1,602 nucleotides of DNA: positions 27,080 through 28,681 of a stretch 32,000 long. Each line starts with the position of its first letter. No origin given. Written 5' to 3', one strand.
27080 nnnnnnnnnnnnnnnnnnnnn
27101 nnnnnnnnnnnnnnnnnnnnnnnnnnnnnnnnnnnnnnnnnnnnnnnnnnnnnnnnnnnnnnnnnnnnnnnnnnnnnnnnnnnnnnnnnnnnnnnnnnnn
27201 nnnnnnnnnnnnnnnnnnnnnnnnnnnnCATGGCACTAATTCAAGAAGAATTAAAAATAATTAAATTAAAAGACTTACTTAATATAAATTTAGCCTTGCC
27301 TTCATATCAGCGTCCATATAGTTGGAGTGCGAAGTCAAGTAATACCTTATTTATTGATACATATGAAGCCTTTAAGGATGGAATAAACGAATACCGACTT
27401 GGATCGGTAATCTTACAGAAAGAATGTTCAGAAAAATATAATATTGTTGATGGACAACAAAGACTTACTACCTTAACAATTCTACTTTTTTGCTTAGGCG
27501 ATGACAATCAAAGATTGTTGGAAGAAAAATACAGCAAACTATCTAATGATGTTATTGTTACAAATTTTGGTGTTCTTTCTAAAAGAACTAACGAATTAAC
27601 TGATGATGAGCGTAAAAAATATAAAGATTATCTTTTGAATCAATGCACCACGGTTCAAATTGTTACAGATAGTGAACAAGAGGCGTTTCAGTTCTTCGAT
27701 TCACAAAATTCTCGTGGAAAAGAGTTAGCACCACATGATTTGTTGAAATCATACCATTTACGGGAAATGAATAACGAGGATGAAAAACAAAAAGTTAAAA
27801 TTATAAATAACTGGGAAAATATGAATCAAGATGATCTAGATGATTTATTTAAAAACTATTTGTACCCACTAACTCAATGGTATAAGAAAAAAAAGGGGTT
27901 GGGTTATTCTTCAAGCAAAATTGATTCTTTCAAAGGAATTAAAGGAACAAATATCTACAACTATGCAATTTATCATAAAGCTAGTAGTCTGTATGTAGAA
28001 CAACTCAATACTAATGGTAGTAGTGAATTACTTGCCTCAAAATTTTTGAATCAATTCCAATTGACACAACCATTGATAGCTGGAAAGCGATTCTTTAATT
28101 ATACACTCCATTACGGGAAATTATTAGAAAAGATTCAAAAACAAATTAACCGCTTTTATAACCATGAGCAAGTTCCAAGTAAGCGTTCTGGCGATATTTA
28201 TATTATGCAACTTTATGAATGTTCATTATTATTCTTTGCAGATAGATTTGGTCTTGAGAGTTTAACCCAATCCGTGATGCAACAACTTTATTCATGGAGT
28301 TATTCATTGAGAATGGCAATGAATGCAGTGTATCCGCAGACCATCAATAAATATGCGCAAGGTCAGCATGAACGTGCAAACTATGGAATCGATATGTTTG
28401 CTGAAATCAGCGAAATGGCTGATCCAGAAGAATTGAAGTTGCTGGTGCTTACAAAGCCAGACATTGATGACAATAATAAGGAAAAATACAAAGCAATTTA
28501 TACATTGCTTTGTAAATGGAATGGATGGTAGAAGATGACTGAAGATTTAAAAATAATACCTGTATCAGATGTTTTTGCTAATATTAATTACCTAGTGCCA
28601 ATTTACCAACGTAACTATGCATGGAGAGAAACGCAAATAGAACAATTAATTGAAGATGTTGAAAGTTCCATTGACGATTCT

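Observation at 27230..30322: Two-gene paired-DUF262 cassette: nuclease-less DUF262 protein plus DUF262-DUF1524 protein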

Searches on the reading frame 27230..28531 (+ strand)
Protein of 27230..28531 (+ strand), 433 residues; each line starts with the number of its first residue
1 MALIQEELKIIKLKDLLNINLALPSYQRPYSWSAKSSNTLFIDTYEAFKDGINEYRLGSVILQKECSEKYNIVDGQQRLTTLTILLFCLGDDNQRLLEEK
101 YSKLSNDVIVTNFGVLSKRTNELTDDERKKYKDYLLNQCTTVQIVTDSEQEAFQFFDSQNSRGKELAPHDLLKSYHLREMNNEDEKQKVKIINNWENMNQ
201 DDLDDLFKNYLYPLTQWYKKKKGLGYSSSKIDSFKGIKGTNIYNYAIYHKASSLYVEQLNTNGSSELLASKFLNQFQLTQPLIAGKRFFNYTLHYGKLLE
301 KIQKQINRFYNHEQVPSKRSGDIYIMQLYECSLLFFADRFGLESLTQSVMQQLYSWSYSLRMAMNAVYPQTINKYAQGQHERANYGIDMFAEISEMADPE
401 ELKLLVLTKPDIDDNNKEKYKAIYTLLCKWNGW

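Call 4: search_protein_families(library=pfam, proteins=[window:27230-28531:+], max_evalue=0.01)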
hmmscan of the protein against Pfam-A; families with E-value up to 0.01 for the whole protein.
window:27230-28531:+ (433 aa): 2 families
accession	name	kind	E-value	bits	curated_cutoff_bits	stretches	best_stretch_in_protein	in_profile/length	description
PF25202.1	DUF7834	-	3.8e-63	213.9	27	1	188-420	2-233/235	Family of unknown function (DUF7834)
PF03235.19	GmrSD_N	-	4.9e-29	102.3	33.2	1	16-176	4-198/199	GmrSD restriction endonuclease, N-terminal domain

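Call 5: search_protein_families(library=padloc, proteins=[window:27230-28531:+], max_evalue=0.01)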
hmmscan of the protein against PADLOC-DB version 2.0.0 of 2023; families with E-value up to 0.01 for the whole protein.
window:27230-28531:+ (433 aa): 28 families (the best 25 are shown)
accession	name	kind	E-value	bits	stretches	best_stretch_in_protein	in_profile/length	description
PDLC04157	HEC-06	-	3.9e-30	103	2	16-112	17-111/558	-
PDLC04154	HEC-06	-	4.7e-28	96.2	2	20-105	23-108/569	-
PDLC04155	HEC-06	-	6.6e-28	95.5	2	9-89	8-90/562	-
PDLC02686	Orf5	-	2.4e-25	87.1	2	7-100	7-103/566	Orf5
PDLC02691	Orf5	-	6.3e-25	85.8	2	2-97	2-98/579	Orf5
PDLC02695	Orf5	-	1.7e-24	84.2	2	19-101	18-110/601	Orf5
PDLC02693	Orf5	-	2.2e-24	84.4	2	22-112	10-106/543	Orf5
PDLC02687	Orf5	-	3e-24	83.7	2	20-107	17-104/543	Orf5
PDLC02700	Orf5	-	1.5e-20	71.5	2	17-106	8-101/555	Orf5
PDLC02690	Orf5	-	6.8e-20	69.4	2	22-86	11-76/531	Orf5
PDLC02701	Orf5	-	8e-18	62.2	2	22-99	21-109/596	Orf5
PDLC02699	Orf5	-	3.2e-16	57.2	2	23-90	3-67/530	Orf5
PDLC04156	HEC-06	-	4.7e-16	56.5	2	21-110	21-112/562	-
PDLC02694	Orf5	-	8e-16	55.8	2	120-202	187-270/574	Orf5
PDLC02692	Orf5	-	4.3e-15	53.4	2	126-208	163-239/558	Orf5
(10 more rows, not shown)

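Call 6: search_protein_families(library=ncbifam, proteins=[window:27230-28531:+], max_evalue=0.01)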
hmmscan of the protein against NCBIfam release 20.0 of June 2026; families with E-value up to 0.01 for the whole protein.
window:27230-28531:+ (433 aa): 0 families

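Call 11: find_homologous_proteins(query=window:27230-28531:+, max_evalue=0.00001)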
Query window:27230-28531:+ (433 aa): 7316 proteins with E <= 0.00001 among 8000 candidates; the best 120 are listed.
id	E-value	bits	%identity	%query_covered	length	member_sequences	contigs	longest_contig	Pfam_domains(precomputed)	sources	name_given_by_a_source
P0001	1.3e-258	876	89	100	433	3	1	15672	PF25202.2,PF03235.20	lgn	-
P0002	1.6e-257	873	89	100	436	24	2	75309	PF25202.2,PF03235.20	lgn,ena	-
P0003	3.0e-257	872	88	100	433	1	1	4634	PF25202.2,PF03235.20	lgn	-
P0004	5.6e-254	861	87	100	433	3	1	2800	PF25202.2,PF03235.20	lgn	-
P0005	1.1e-253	860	88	100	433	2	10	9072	PF25202.2,PF03235.20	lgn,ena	-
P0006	4.4e-252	855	88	100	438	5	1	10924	PF25202.2,PF03235.20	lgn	-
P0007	7.3e-251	851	87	100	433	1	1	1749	PF25202.2,PF03235.20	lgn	-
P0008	1.1e-250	850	87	100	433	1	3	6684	PF25202.2,PF03235.20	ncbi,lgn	-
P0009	1.5e-250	850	87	100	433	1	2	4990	PF25202.2,PF03235.20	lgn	-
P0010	1.8e-250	849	87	100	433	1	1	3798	PF25202.2,PF03235.20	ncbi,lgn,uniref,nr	ncbi:DUF262 domain-containing protein [Peptostreptococcus porci]|uniref:DUF262 domain-containing pro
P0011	2.9e-250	849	87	100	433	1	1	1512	PF25202.2,PF03235.20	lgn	-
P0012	2.9e-250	849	87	100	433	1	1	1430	PF25202.2,PF03235.20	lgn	-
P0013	1.3e-249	847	86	100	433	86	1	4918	PF25202.2,PF03235.20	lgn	-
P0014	1.9e-249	846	87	100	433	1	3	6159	PF25202.2,PF03235.20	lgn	-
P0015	2.0e-249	846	87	100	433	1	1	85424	PF25202.2,PF03235.20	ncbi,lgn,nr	ncbi:MAG: DUF262 domain-containing protein [Peptostreptococcus porci]|nr:DUF262 domain-containing pr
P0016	5.1e-248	841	86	100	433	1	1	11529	PF25202.2,PF03235.20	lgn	-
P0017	5.5e-248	841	85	100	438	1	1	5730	PF25202.2,PF03235.20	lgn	-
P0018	6.1e-248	841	85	100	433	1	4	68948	PF25202.2,PF03235.20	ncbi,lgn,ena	-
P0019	7.5e-248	841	85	100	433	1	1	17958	PF25202.2,PF03235.20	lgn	-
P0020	9.5e-248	840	85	100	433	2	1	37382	PF25202.2,PF03235.20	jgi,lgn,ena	-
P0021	1.5e-247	840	85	100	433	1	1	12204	PF25202.2,PF03235.20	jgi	jgi:Protein of unknown function DUF262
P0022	4.8e-247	838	86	100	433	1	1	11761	PF25202.2,PF03235.20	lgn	-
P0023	5.2e-247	838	86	100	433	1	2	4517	PF25202.2,PF03235.20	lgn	-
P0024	8.6e-247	837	86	100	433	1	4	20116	PF25202.2,PF03235.20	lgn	-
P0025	9.1e-247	837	84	100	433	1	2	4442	PF25202.2,PF03235.20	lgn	-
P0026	1.0e-246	837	85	100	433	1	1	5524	PF25202.2,PF03235.20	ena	-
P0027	1.2e-246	837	85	100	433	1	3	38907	PF25202.2,PF03235.20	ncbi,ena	-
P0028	2.2e-246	836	85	100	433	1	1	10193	PF25202.2,PF03235.20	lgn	-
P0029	2.4e-246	836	86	100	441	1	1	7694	PF25202.2,PF03235.20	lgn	-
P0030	3.1e-246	835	86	100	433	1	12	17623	PF25202.2,PF03235.20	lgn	-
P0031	3.4e-246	835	86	100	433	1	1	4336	PF25202.2,PF03235.20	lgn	-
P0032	3.8e-246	835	85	100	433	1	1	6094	PF25202.2,PF03235.20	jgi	jgi:hypothetical protein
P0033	6.1e-246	834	85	100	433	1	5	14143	PF25202.2,PF03235.20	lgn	-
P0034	1.4e-245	833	85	100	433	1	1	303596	PF25202.2,PF03235.20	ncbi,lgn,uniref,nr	ncbi:hypothetical protein B2H97_10465 [Paraclostridium bifermentans]|uniref:DUF262 domain-containing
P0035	1.4e-245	833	85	100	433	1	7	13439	PF25202.2,PF03235.20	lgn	-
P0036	1.6e-245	833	85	100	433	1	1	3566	PF25202.2,PF03235.20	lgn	-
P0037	1.7e-245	833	86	100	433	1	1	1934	PF25202.2,PF03235.20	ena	-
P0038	1.8e-245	833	83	100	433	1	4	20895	PF25202.2,PF03235.20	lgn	-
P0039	2.8e-245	832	86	100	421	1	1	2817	PF25202.2,PF03235.20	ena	-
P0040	3.0e-245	832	84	100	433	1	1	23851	PF25202.2,PF03235.20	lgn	-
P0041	5.1e-245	831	85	100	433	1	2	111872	PF25202.2,PF03235.20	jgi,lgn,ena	jgi:hypothetical protein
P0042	7.1e-245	831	86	100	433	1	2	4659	PF25202.2,PF03235.20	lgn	-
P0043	2.7e-244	829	84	100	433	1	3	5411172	PF25202.2,PF03235.20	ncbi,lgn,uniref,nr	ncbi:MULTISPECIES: DUF262 domain-containing protein [Clostridia]|uniref:DUF262 domain-containing pro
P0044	4.3e-244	828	84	100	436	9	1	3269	PF25202.2,PF03235.20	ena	-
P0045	2.2e-243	826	85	100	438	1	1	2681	PF25202.2,PF03235.20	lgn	-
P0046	8.8e-243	824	84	100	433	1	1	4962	PF25202.2,PF03235.20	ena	-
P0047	1.1e-242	824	84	100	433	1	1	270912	PF25202.2,PF03235.20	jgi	jgi:hypothetical protein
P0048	3.1e-242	822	84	100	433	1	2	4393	PF25202.2,PF03235.20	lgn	-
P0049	3.2e-242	822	84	100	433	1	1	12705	PF25202.2,PF03235.20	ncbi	-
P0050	5.3e-242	821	83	100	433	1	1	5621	PF25202.2,PF03235.20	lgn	-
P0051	1.5e-241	820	84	100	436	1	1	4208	PF25202.2,PF03235.20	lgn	-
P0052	3.2e-241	819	83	100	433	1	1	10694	PF25202.2,PF03235.20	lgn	-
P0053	6.3e-241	818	82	100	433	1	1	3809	PF25202.2,PF03235.20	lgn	-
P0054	2.9e-240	816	84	100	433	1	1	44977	PF25202.2,PF03235.20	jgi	jgi:hypothetical protein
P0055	4.8e-240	815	82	100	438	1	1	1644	PF25202.2,PF03235.20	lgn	-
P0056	8.7e-240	814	84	100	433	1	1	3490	PF25202.2,PF03235.20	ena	-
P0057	2.3e-239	813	82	100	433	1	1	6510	PF25202.2,PF03235.20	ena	-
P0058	2.5e-239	813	82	100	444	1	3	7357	PF25202.2,PF03235.20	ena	-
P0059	6.0e-239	811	84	100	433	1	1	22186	PF25202.2,PF03235.20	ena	-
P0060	9.9e-239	811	82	100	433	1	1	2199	PF25202.2,PF03235.20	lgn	-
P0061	1.0e-238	811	84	100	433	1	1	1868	PF25202.2,PF03235.20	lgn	-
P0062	1.1e-238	811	84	100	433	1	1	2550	PF25202.2,PF03235.20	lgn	-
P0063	1.2e-238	810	84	100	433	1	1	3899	PF25202.2,PF03235.20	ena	-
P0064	2.2e-238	809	83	100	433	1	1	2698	PF25202.2,PF03235.20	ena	-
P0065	2.4e-238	809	84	100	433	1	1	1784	PF25202.2,PF03235.20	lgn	-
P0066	2.7e-238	809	82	100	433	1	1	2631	PF25202.2,PF03235.20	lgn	-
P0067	4.0e-238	809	84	100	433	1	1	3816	PF25202.2,PF03235.20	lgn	-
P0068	6.5e-238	808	82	100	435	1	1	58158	PF25202.2,PF03235.20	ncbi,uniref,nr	ncbi:DUF262 domain-containing protein [Youngiibacter multivorans]|uniref:Uncharacterized protein wit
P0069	7.2e-238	808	82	100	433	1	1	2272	PF25202.2,PF03235.20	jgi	jgi:hypothetical protein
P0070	1.9e-237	806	83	100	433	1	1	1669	PF25202.2,PF03235.20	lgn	-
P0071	2.5e-237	806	83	100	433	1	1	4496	PF25202.2,PF03235.20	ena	-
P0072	2.6e-237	806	82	100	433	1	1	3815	PF25202.2,PF03235.20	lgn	-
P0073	3.0e-237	806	81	100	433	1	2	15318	PF25202.2,PF03235.20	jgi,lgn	jgi:hypothetical protein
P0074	3.2e-237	806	82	100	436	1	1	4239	PF25202.2,PF03235.20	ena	-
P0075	4.3e-237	805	82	100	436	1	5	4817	PF25202.2,PF03235.20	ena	-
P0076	4.5e-237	805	81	100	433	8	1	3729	PF25202.2,PF03235.20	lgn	-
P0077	6.6e-237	805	82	100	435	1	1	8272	PF25202.2,PF03235.20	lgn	-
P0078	6.9e-237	805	83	100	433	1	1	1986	PF25202.2,PF03235.20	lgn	-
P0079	6.9e-237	805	83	100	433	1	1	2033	PF25202.2,PF03235.20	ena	-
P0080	7.0e-237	805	83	100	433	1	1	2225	PF25202.2,PF03235.20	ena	-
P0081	1.6e-236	803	81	100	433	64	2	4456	PF25202.2,PF03235.20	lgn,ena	-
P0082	3.6e-236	802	81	100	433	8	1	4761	PF25202.2,PF03235.20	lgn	-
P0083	4.4e-236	802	82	100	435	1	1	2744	PF25202.2,PF03235.20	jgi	jgi:hypothetical protein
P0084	4.6e-236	802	81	100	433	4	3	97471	PF25202.2,PF03235.20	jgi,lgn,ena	-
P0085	8.1e-236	801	83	100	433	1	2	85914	PF25202.2,PF03235.20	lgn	-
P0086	4.5e-235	799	82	100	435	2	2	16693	PF25202.2,PF03235.20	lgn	-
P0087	5.9e-235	798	83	100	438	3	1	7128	PF25202.2,PF03235.20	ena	-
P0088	5.3e-234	795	82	100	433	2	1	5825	PF25202.2,PF03235.20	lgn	-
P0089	2.5e-233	793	80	100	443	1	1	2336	PF25202.2,PF03235.20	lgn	-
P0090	2.6e-233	793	80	100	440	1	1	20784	PF25202.2,PF03235.20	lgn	-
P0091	9.3e-233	791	80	100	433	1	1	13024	PF25202.2,PF03235.20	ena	-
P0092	1.1e-232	791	80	100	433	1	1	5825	PF25202.2,PF03235.20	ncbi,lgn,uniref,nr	ncbi:uncharacterized protein with ParB-like and HNH nuclease domain [Acetoanaerobium pronyense]|unir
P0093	1.4e-232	790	80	100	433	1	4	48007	PF25202.2,PF03235.20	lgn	-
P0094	1.6e-232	790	79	100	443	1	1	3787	PF25202.2,PF03235.20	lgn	-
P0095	2.0e-232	790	82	100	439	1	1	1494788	PF25202.2,PF03235.20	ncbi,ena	-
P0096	2.3e-232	790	79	100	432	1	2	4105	PF25202.2,PF03235.20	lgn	-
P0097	2.6e-232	790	80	100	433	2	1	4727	PF25202.2,PF03235.20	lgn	-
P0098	1.8e-231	787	81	100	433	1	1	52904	PF25202.2,PF03235.20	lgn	-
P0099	2.1e-231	787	80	100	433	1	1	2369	PF25202.2,PF03235.20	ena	-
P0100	2.3e-231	786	80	100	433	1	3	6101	PF25202.2,PF03235.20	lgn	-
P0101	2.9e-231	786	80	100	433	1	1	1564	PF25202.2,PF03235.20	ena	-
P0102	3.4e-231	786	79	100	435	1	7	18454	PF25202.2,PF03235.20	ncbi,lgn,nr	ncbi:MAG: hypothetical protein PWP62_2397 [Eubacteriaceae bacterium]|nr:hypothetical protein [Eubact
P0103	4.4e-231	785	80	100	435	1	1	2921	PF25202.2,PF03235.20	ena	-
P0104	6.1e-231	785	80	100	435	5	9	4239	PF25202.2,PF03235.20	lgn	-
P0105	1.1e-230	784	80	100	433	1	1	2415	PF25202.2,PF03235.20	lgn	-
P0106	1.2e-230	784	81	100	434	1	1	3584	PF25202.2,PF03235.20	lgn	-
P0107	1.4e-230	784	80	100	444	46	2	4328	PF25202.2,PF03235.20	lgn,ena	-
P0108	2.1e-230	783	80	100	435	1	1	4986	PF25202.2,PF03235.20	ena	-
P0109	2.3e-230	783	81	100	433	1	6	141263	PF25202.2,PF03235.20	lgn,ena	-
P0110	3.8e-230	782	80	100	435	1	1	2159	PF25202.2,PF03235.20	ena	-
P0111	4.2e-230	782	79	100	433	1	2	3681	PF25202.2,PF03235.20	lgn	-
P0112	4.9e-230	782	79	100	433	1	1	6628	PF25202.2,PF03235.20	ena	-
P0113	5.8e-230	782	79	100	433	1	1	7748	PF25202.2,PF03235.20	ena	-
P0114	6.3e-230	782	79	100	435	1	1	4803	PF25202.2,PF03235.20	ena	-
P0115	7.2e-230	781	79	100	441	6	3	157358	PF25202.2,PF03235.20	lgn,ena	-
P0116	9.5e-230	781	79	100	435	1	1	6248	PF25202.2,PF03235.20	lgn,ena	-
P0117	1.4e-229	780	79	100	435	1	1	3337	PF25202.2,PF03235.20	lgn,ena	-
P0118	1.7e-229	780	79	100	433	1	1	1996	PF25202.2,PF03235.20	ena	-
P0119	1.9e-229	780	79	100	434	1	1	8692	PF25202.2,PF03235.20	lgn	-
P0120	2.2e-229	780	79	100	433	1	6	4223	PF25202.2,PF03235.20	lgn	-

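Call 13: search_solved_structures(query=window:27230-28531:+, max_evalue=0.01)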
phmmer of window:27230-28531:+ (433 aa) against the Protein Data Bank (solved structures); distinct sequences matched with E-value up to 0.01: 0.

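Call 26: find_related_loci(query=A1, collection=genome_contigs, flank=6000)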
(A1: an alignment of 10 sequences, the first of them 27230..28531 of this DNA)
Query A1 (433 aa) in genome_contigs; peptide patterns used: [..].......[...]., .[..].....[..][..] (x = any residue, [..] = any of these).
600 stretches matched a pattern (row limit reached: there are more); 467 encode a relative of the query (tblastn E <= 1e-3); the best 80 are kept; 80 distinct loci.
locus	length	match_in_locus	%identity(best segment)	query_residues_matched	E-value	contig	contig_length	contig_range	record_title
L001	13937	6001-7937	89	1-433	0e+0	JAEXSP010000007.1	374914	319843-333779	MAG: Bacillota bacterium isolate OH_HBrB_311 k127_419641, whole genome shotgun sequence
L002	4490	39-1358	58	1-433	3e-168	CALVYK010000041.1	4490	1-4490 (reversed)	MAG: uncultured Bacilli bacterium isolate BRZ_AM__bin79 genome assembly, contig: BRZ_AM__NODE_23460_length_4490_cov_32.0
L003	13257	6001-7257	51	9-409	5e-135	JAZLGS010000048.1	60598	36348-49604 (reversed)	MAG: Treponema sp. isolate T1900044992_TA20190054.MAGScoT_cleanbin_000019 SGB_4226_k141_1187762, whole genome shotgun se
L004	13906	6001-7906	49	1-420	4e-133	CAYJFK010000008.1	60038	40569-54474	MAG TPA_asm: uncultured Oscillospiraceae bacterium isolate ERP123703_co2_6 genome assembly, contig: NODE_201_length_6003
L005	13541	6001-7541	50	6-424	4e-126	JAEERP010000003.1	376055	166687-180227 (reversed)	MAG: Paludibacteraceae bacterium isolate Tb.RUG.361 NODE_18_length_376055_cov_24.200709, whole genome shotgun sequence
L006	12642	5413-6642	36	16-402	7e-70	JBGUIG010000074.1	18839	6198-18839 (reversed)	MAG: Anaerovoracaceae bacterium isolate ruminal_MAG_332 ruminal_MAG_332_contig_0074, whole genome shotgun sequence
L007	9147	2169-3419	35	14-402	5e-70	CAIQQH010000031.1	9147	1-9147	MAG: uncultured Flavobacteriia bacterium isolate Kiruna3_bin-5384 genome assembly, contig: bin-5384:031/137, whole genom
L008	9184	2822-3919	38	18-361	3e-69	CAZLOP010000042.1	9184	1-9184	MAG TPA_asm: uncultured Clostridium sp. isolate SRP313737_co1_94 genome assembly, contig: NODE_11228_length_9184_cov_5.0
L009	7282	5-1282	33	10-402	3e-68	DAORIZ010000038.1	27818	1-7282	MAG TPA_asm: Burkholderiales bacterium isolate AMR_MDS_5564 NODE_268_length_27818_cov_23.407953, whole genome shotgun se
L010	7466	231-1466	34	5-402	2e-68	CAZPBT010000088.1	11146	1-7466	MAG TPA_asm: uncultured Chitinophagales bacterium isolate SRP173033_co3_143 genome assembly, contig: NODE_7959_length_11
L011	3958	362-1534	35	18-387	2e-67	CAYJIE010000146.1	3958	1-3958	MAG TPA_asm: uncultured Oscillospiraceae bacterium isolate ERP123703_co2_67 genome assembly, contig: NODE_17631_length_3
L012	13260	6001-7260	34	18-402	2e-66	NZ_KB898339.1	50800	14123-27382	Prevotella veroralis DSM 19559 = JCM 6290 strain DSM 19559 D464DRAFT_scaffold00015.15, whole genome shotgun sequence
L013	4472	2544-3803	32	1-402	2e-64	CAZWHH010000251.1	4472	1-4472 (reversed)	MAG TPA_asm: uncultured Bacteroidales bacterium isolate binchicken_co13_31 genome assembly, contig: NODE_34154_length_44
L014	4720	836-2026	32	1-377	3e-63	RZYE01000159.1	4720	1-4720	MAG: Actinomycetota bacterium isolate INTA.AUR.005 contig-100_10007, whole genome shotgun sequence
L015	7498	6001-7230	35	1-376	3e-62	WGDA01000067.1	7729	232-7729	MAG: Proteobacteria bacterium isolate S145_22 k151_199908, whole genome shotgun sequence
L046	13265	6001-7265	28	7-402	3e-47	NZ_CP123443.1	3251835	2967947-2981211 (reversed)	Candidatus Haliotispira prima strain SP-2023 chromosome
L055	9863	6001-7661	27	14-377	3e-25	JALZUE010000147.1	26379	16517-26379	MAG: Alteromonadaceae bacterium isolate g1_MAG_00003 g1_MAG_00003_000000000147, whole genome shotgun sequence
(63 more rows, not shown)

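Call 30: find_encoding_contigs(protein=window:27230-28531:+, flank=10000, max_places=4)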
Protein window:27230-28531:+ (433 aa): no gene with exactly this product is on record in the collection.

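Call 45: search_protein_families(library=pfam, alignment_id=A3, max_evalue=0.001)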
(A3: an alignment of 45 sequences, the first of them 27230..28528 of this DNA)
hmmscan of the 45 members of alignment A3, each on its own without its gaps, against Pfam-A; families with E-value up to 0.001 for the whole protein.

A. member 1, window:27230-28528:+ (433 aa): 2 families
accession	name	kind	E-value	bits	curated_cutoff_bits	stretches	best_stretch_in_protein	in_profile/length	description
PF25202.1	DUF7834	-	3.8e-63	213.9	27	1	188-420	2-233/235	Family of unknown function (DUF7834)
PF03235.19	GmrSD_N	-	4.9e-29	102.3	33.2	1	16-176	4-198/199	GmrSD restriction endonuclease, N-terminal domain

B. families by the number of members that match (of 45 scanned): 2 families
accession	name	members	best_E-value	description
PF25202.1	DUF7834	45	1.1e-80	Family of unknown function (DUF7834)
PF03235.19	GmrSD_N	45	2.8e-33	GmrSD restriction endonuclease, N-terminal domain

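Call 58: search_protein_families(library=pfam, proteins=[L055:5908-7383:+, L055:7383-9524:+], max_evalue=0.001)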
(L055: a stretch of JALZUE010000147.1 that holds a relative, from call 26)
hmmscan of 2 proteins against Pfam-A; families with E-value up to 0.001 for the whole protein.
L055:5908-7383:+ (492 aa): 2 families
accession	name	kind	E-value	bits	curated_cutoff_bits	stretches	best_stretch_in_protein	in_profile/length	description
PF25202.1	DUF7834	-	5.1e-34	118.6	27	1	213-433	4-227/235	Family of unknown function (DUF7834)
PF03235.19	GmrSD_N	-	1.7e-27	97.3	33.2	1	39-203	12-199/199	GmrSD restriction endonuclease, N-terminal domain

L055:7383-9524:+ (714 aa): 2 families
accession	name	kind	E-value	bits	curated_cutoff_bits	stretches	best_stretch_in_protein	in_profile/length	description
PF03235.19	GmrSD_N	-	4.8e-31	108.9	33.2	1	21-239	11-199/199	GmrSD restriction endonuclease, N-terminal domain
PF07510.16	GmrSD_C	-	1.2e-22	80.8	23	1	548-704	4-137/138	GmrSD restriction endonucleases, C-terminal domain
